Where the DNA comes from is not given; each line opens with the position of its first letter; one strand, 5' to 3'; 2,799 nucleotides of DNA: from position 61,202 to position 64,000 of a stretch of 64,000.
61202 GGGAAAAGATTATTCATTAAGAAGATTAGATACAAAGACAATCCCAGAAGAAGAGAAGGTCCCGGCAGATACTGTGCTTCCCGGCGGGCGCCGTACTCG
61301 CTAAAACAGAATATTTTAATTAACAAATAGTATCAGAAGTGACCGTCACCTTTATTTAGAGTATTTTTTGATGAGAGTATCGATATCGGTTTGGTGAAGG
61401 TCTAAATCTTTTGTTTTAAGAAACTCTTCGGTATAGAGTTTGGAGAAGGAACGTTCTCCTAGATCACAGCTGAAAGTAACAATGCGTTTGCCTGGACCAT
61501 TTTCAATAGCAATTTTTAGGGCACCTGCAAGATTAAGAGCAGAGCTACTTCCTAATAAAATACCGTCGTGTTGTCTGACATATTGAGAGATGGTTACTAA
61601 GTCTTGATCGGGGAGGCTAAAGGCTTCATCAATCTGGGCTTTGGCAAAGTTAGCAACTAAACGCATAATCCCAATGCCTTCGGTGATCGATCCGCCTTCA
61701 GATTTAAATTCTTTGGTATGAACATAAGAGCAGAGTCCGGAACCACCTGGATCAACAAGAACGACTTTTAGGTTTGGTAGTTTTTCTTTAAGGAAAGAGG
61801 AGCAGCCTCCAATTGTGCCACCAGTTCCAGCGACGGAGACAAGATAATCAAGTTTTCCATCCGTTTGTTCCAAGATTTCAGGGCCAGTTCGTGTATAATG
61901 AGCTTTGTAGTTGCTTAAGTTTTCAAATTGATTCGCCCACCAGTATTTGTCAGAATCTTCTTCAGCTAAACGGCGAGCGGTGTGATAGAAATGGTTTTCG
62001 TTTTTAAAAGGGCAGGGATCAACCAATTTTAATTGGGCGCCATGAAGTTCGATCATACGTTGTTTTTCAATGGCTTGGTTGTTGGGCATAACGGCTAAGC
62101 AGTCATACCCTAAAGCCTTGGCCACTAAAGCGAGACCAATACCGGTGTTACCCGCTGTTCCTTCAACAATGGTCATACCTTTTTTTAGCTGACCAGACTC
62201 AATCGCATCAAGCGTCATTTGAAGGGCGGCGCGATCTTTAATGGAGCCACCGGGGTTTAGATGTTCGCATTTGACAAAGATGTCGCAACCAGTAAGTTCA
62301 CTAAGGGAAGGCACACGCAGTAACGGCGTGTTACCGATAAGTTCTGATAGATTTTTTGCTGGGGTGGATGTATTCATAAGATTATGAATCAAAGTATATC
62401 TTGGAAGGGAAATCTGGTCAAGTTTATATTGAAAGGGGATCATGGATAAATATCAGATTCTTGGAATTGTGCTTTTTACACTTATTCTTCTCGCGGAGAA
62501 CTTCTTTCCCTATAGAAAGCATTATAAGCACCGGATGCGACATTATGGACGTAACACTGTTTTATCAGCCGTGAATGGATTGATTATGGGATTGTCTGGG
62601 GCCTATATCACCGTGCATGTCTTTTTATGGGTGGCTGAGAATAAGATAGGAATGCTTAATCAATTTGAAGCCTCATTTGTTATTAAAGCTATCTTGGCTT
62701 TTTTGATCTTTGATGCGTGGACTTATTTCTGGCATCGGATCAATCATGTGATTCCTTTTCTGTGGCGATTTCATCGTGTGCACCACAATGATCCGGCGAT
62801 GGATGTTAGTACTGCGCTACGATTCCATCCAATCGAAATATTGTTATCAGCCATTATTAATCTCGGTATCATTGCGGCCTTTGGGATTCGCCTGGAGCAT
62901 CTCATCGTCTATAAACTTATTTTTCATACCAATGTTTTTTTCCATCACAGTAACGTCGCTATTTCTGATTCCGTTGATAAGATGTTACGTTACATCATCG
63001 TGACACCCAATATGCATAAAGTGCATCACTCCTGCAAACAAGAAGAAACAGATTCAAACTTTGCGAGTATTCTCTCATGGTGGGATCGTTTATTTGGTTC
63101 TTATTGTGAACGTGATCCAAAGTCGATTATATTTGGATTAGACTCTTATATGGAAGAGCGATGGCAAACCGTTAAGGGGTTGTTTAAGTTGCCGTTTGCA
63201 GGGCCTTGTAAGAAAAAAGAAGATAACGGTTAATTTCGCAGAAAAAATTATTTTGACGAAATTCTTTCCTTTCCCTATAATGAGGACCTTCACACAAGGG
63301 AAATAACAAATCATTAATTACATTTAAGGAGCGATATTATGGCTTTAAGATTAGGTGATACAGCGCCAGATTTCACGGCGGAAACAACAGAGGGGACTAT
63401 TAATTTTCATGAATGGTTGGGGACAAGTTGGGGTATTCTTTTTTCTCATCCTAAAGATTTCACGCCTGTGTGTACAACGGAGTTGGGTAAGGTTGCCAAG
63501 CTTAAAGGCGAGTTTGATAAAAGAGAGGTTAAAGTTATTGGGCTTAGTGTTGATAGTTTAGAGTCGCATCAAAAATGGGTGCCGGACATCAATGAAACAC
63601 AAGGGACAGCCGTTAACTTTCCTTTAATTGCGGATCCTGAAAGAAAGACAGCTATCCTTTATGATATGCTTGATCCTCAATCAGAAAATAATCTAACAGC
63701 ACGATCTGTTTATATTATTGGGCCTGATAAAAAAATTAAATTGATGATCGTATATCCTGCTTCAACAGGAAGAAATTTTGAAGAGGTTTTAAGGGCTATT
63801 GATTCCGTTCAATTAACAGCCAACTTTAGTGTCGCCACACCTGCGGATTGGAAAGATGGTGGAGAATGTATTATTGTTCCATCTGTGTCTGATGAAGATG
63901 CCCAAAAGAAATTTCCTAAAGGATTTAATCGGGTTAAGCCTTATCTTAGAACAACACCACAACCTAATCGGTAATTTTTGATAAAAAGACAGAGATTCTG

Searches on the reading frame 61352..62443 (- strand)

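Call 66: search_protein_families(library=pfam, proteins=[window:61352-62443:-], max_evalue=0.00001)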
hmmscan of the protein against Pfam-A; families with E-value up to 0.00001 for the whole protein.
window:61352-62443:- (363 aa): 1 family
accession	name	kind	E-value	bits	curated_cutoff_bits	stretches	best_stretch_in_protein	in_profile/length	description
PF00291.31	PALP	-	1.6e-69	235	35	1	33-327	2-295/295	Pyridoxal-phosphate dependent enzyme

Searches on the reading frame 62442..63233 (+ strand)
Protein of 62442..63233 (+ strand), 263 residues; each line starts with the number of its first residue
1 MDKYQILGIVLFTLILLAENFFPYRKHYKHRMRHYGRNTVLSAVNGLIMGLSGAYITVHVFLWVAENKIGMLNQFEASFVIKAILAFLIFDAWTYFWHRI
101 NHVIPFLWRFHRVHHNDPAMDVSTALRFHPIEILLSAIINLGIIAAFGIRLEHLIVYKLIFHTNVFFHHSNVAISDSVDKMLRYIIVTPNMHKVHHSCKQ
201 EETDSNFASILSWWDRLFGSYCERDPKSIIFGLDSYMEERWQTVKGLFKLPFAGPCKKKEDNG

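Call 66: search_protein_families(library=pfam, proteins=[window:62442-63233:+], max_evalue=0.00001)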
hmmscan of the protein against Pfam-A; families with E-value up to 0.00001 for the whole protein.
window:62442-63233:+ (263 aa): 1 family
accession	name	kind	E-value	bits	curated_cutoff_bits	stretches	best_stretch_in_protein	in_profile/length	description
PF04116.19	FA_hydroxylase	-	8.6e-30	104.3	31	1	84-220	2-132/132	Fatty acid hydroxylase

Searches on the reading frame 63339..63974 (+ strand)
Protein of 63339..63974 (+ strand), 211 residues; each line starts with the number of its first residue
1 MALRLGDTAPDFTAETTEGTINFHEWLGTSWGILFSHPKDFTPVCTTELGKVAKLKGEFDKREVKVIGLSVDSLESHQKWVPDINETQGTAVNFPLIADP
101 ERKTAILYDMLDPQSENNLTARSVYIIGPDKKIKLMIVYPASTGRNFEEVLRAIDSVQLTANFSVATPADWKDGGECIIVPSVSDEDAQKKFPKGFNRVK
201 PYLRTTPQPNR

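Call 66: search_protein_families(library=pfam, proteins=[window:63339-63974:+], max_evalue=0.00001)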
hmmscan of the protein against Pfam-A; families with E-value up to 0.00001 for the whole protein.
window:63339-63974:+ (211 aa): 3 families
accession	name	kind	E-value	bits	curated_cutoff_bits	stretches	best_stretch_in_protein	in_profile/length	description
PF00578.27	AhpC-TSA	-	2.2e-32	112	26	1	6-134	2-122/124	AhpC/TSA family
PF08534.16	Redoxin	-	4.2e-13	49.8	26.6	1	6-149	3-146/148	Redoxin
PF10417.14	1-cysPrx_C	-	8.4e-08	32.5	21.1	1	157-195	2-41/41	C-terminal domain of 1-Cys peroxiredoxin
